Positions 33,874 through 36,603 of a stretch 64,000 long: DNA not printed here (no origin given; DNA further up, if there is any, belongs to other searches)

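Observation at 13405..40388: Locus-level picture: a Cag-like expansion of an rvh-type T4SS, with VirB1, a recognisable VirB5 and VirD4 missing from the window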

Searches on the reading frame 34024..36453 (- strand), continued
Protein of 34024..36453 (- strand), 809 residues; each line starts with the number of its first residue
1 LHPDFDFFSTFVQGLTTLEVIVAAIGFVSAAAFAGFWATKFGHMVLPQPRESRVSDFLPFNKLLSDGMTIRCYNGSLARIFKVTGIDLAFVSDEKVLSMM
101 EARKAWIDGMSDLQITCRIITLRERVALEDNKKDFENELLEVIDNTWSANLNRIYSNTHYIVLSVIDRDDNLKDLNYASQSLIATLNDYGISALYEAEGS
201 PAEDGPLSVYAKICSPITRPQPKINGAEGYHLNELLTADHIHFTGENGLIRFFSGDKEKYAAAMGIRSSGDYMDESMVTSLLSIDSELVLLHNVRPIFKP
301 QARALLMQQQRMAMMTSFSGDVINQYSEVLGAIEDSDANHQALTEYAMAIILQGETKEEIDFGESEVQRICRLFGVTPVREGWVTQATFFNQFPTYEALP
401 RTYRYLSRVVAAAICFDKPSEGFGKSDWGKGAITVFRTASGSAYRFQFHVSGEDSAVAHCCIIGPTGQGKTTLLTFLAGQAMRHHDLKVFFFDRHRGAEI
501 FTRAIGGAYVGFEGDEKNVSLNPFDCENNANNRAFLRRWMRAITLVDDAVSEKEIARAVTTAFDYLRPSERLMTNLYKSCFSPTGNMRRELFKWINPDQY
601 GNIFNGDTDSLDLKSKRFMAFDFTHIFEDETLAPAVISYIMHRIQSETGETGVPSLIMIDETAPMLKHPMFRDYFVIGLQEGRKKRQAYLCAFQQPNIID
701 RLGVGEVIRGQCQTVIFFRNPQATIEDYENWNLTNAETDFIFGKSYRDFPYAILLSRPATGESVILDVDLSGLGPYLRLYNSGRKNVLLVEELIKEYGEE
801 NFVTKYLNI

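Call 47: get_annotated_region(hit=H21, flank=9000)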
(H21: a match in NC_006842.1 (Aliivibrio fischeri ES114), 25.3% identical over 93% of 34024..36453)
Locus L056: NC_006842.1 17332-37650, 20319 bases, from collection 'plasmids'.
description: Aliivibrio fischeri ES114 plasmid pES100, complete sequence
organism: Aliivibrio fischeri ES114 (NCBI taxid 312309)
taxonomy: Bacteria; Pseudomonadota; Gammaproteobacteria; Vibrionales; Vibrionaceae; Aliivibrio; Aliivibrio fischeri; Aliivibrio fischeri ES114
host: -; source: -; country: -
typing (MOB-suite, as given by PLSDB): conjugative; replicon rep_cluster_1462; relaxase MOBP; mating-pair formation MPF_T
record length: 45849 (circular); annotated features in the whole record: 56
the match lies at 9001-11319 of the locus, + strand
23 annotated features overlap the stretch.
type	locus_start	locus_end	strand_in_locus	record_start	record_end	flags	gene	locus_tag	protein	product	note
CDS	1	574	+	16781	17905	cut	-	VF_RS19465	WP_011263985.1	hypothetical protein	-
CDS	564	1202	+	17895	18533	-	-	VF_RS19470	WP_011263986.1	hypothetical protein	-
CDS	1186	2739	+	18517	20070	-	-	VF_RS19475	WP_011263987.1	ATPase, T2SS/T4P/T4SS family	-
CDS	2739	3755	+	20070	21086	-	-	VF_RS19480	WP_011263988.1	hypothetical protein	-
CDS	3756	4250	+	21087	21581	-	-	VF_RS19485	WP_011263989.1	hypothetical protein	-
CDS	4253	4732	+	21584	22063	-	-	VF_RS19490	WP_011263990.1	transporter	-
CDS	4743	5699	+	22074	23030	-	-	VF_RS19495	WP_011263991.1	hypothetical protein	-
CDS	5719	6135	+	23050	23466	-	-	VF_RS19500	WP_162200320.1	hypothetical protein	-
CDS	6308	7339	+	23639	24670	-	-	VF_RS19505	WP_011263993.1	trypsin-like serine protease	GO:0006508 - proteolysis [Evidence IEA]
CDS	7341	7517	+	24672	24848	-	-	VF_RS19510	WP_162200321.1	hypothetical protein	-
CDS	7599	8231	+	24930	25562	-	-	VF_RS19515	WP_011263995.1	hypothetical protein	-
CDS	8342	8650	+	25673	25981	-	-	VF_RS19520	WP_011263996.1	TrbC/VirB2 family protein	-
CDS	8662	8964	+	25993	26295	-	-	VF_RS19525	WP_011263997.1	VirB3 family type IV secretion system protein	-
CDS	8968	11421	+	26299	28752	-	-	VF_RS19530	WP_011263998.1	VirB4 family type IV secretion/conjugal transfer ATPase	-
CDS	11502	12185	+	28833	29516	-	-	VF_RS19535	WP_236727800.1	type IV secretion system protein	-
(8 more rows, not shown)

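Call 50: search_protein_families(library=pfam, max_evalue=1, proteins=[L053:16409-17164:+, L052:22351-23172:+, L054:16319-17074:+, L055:12339-12983:+])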
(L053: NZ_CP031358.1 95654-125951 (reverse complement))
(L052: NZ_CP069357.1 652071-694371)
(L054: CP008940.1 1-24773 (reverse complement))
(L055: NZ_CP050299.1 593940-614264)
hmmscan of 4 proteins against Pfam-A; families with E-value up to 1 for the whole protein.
L053:16409-17164:+ (251 aa): 5 families
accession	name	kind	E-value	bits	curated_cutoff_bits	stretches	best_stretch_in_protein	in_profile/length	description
PF07996.16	T4SS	-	6.8e-07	30.3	24.7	1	30-232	1-187/197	Type IV secretion system proteins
PF10057.14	MpsC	-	0.0026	18.3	23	1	26-84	25-83/111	Na+-translocating membrane potential-generating system (MpsC)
PF24615.2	Spectrin_Anc-1_2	-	0.037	14.7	28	1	46-80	36-70/105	Nuclear anchorage protein 1, spectrin repeat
PF05531.17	NPV_P10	-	0.039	14.9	29.8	0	40-83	7-49/75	Nucleopolyhedrovirus P10 protein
PF08651.15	DASH_Duo1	-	0.11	12.8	25.4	0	38-68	15-45/74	DASH complex subunit Duo1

L052:22351-23172:+ (273 aa): 6 families
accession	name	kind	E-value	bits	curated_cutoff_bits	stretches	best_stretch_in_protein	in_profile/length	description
PF11114.13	Minor_capsid_2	-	0.042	14.4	27.7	1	206-261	2-57/113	Minor capsid protein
PF12977.12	DUF3861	-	0.046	14.4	27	1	206-249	28-71/90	Domain of Unknown Function with PDB structure (DUF3861)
PF20070.4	DUF6466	-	0.05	14.5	25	1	203-269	14-80/146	Family of unknown function (DUF6466)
PF12041.13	DELLA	-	0.14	12.5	23.8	1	53-99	16-64/69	Transcriptional regulator DELLA protein N terminal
PF07996.16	T4SS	-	0.17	12.6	24.7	0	37-238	1-168/197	Type IV secretion system proteins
PF10046.14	BLOC1_2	-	0.62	10.9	33.4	0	47-80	51-84/96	Biogenesis of lysosome-related organelles complex-1 subunit 2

L054:16319-17074:+ (251 aa): 0 families

L055:12339-12983:+ (214 aa): 1 family
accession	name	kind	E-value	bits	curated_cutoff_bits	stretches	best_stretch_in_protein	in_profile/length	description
PF07996.16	T4SS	-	8.1e-07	30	24.7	1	1-198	2-192/197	Type IV secretion system proteins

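Call 93: search_protein_representatives(protein=window:34024-36453:-)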
Query: 809 residues. Proteins with E-value up to 0.001 (for the whole library): 2885; up to 1e-10: 1874; up to 1e-30: 571. The best 150 are listed.
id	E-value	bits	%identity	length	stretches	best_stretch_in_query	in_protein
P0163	1.3e-257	873.6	51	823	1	5-807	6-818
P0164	1.2e-217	741.4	59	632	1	229-807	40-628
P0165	2.0e-192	658.0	41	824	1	5-808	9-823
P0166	3.4e-175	601.0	39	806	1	21-800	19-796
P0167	6.1e-174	596.9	40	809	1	6-807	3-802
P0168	9.8e-169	579.6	39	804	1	8-807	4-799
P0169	1.7e-167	575.5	38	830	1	7-808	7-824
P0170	4.2e-165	567.6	38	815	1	17-808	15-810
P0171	6.1e-154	530.7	39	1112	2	470-807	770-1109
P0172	5.8e-152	524.2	39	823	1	20-800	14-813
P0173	1.6e-151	522.7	36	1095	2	470-807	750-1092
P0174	2.9e-149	515.3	57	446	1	384-798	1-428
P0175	8.4e-148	510.4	35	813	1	18-807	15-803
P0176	5.6e-146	504.4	37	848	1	40-808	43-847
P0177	6.2e-146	504.2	37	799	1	6-795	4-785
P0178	1.3e-144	499.9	35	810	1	33-807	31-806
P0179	1.1e-142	493.5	35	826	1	16-807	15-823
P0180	1.3e-141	489.9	36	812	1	12-807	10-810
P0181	2.2e-140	485.9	35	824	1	21-806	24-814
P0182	2.6e-140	485.7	34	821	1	25-807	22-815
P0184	1.2e-138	480.2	36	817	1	24-797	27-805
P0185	1.5e-136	473.2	34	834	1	44-807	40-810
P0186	2.0e-132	459.6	34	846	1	19-808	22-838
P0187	1.4e-131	456.8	35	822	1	20-782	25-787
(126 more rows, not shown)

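Call 94: list_cluster_members(proteins=[P0163, P0165, P0166, P0167, P0168, P0169, P0170, P0172, P0175, P0177])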
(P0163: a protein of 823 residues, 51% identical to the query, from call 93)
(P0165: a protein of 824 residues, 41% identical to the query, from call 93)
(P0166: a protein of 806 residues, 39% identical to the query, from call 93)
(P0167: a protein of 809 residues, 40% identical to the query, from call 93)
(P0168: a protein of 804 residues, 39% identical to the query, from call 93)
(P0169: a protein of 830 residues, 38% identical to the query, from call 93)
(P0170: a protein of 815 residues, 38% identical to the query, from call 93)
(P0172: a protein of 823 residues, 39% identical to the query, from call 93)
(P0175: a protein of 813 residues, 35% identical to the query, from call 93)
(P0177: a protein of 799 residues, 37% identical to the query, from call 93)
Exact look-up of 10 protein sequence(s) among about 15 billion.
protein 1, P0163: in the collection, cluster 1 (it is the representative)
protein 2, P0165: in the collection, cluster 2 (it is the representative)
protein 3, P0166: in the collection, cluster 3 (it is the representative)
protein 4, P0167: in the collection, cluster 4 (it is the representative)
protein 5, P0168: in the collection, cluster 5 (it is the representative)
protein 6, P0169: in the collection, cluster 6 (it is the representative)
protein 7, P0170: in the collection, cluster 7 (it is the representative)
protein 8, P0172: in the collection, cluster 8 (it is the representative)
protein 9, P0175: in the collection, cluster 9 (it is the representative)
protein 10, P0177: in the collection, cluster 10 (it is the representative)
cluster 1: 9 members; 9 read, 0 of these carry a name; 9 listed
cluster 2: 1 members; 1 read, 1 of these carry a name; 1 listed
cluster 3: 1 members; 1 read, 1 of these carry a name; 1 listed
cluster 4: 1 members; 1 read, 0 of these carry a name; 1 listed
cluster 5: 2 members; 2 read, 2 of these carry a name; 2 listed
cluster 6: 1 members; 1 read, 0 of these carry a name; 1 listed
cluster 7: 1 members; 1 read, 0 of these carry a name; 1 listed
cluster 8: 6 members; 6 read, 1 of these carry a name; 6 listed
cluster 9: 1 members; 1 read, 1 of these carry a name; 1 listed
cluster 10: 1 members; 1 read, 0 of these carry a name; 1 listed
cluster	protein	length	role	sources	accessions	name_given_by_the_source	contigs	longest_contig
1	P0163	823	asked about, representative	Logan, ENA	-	-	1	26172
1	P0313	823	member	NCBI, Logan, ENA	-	-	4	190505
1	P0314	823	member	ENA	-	-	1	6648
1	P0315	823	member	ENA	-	-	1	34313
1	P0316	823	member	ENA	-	-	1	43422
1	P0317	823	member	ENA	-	-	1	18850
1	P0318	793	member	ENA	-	-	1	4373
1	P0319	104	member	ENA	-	-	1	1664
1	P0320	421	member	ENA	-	-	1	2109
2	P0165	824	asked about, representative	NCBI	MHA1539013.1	MAG: hypothetical protein ACTSXQ_00880 [Alphaproteobacteria bacterium]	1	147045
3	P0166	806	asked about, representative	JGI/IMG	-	type IV secretion system protein VirB4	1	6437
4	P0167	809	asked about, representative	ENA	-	-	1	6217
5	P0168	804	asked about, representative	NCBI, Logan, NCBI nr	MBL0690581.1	MAG: hypothetical protein JJV96_02535 [Alphaproteobacteria bacterium] | hypothetical protein [Alphaproteobacteria bacterium]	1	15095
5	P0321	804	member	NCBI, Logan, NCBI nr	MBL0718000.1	MAG: hypothetical protein JJV93_01905 [Alphaproteobacteria bacterium] | hypothetical protein [Alphaproteobacteria bacterium]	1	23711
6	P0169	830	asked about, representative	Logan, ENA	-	-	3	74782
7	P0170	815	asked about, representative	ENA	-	-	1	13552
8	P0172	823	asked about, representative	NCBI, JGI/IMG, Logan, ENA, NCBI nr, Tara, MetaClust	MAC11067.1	MAG: hypothetical protein CMN74_02310 [Sphingorhabdus sp.] | hypothetical protein [Sphingorhabdus sp.] | strand:- start:4055 stop:6526 length:2472 start_codon:yes stop_codon:yes ...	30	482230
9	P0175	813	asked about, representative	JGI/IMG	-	type IV secretion system protein VirB4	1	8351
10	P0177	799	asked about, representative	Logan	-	-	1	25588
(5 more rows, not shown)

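Call 95: list_cluster_members(proteins=[P0176, P0178, P0179, P0180, P0181, P0182, P0184, P0185, P0186, P0187])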
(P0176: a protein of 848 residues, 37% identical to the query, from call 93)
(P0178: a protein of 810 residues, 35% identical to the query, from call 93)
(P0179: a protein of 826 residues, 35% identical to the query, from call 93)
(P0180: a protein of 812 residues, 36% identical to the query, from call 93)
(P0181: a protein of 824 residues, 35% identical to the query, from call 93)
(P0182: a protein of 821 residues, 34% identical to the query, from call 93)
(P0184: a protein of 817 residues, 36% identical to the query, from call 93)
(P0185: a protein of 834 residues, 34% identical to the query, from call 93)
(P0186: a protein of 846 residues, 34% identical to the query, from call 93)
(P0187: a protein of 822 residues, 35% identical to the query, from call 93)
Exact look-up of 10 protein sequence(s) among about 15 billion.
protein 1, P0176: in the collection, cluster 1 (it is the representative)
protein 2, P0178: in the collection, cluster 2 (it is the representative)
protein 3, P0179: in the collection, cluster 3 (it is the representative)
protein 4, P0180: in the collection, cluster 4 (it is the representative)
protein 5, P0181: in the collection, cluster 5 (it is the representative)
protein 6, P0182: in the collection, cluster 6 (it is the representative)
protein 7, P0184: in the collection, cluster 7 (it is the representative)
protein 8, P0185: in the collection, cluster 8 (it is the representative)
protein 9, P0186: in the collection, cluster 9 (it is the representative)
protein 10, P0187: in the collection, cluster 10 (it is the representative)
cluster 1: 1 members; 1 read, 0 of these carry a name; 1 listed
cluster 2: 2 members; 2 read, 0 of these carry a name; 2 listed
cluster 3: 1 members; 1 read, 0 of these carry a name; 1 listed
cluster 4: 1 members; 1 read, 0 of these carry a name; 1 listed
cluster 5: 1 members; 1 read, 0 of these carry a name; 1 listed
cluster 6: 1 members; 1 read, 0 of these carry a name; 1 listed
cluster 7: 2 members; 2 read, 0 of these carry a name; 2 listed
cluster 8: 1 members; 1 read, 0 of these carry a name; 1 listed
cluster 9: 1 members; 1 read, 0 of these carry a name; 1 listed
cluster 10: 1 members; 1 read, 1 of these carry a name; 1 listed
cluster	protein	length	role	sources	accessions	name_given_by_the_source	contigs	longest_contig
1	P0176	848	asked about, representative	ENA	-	-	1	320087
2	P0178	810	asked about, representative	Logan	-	-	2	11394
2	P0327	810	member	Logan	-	-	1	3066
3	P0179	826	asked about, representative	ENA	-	-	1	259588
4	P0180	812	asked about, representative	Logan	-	-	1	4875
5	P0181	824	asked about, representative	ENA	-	-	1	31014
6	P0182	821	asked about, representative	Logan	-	-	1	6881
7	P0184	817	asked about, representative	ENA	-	-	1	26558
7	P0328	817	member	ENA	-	-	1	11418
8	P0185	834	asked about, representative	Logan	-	-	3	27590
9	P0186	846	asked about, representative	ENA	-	-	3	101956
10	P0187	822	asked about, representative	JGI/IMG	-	type IV secretion system protein VirB4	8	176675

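Call 96: find_encoding_contigs(protein=P0165, flank=10000, max_places=1)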
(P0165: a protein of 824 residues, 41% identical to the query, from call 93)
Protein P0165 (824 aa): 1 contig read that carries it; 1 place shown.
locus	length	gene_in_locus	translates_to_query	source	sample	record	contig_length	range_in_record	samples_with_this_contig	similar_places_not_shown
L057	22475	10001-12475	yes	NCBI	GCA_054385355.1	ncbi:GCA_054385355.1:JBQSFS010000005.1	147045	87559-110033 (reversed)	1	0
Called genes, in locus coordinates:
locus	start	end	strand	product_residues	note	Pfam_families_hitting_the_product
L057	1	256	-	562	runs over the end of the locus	PF13509:S1_2 (faint), PF23459:S1_RRP5 (faint), PF00575:S1, PF21710:Spt6_S1 (faint), PF00575:S1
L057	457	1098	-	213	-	PF02224:Cytidylate_kin, PF13189:Cytidylate_kin2 (faint)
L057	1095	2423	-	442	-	PF00275:EPSP_synthase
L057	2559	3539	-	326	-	PF00849:PseudoU_synth_2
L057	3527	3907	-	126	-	PF02537:CRCB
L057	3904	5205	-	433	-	PF00158:Sigma54_activat (faint), PF05496:RuvB_N, PF20720:nSTAND3 (weak), PF00004:AAA, PF07728:AAA_5 (weak), PF16193:AAA_assoc_2, PF12002:MgsA_C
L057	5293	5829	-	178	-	PF00578:AhpC-TSA, PF08534:Redoxin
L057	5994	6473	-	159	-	PF00731:AIRC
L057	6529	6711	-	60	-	PF04325:DUF465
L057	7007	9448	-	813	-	PF02190:LON_substr_bdg, PF00004:AAA, PF07728:AAA_5, PF22667:Lon_lid, PF05362:Lon_C, PF13541:ChlI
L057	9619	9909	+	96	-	-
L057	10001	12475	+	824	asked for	PF27097:VirB4_TrbE_N (weak), PF03135:CagE_TrbE_VirB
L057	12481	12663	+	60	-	-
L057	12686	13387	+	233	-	PF04335:VirB8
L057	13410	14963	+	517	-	PF03524:CagX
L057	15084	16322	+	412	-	PF00696:AA_kinase, PF22629:ACT_AHAS_ss (faint), PF01842:ACT, PF22468:ACT_9, PF13840:ACT_7, PF22468:ACT_9, PF01842:ACT (weak)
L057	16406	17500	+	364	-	PF12844:HTH_19 (weak), PF13413:HTH_25, PF13464:RodZ_C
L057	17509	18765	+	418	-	PF13393:tRNA-synt_His, PF00587:tRNA-synt_2b, PF03129:HGTP_anticodon (weak)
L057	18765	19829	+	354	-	PF03462:PCRF, PF00472:RF-1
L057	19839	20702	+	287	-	PF17827:PrmC_N, PF05175:MTS, PF13489:Methyltransf_23 (faint), PF13847:Methyltransf_31, PF08241:Methyltransf_11 (weak), PF08242:Methyltransf_12 (weak), PF13649:Methyltransf_25, PF01170:UPF0020 (weak)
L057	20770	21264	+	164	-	PF13763:DUF4167 (weak)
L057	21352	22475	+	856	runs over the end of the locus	PF02861:Clp_N, PF23569:NBD_SMAX1 (weak), PF00004:AAA, PF17871:AAA_lid_9, PF00004:AAA (weak), PF07724:AAA_2, PF07728:AAA_5, PF10431:ClpB_D2-small, +5 more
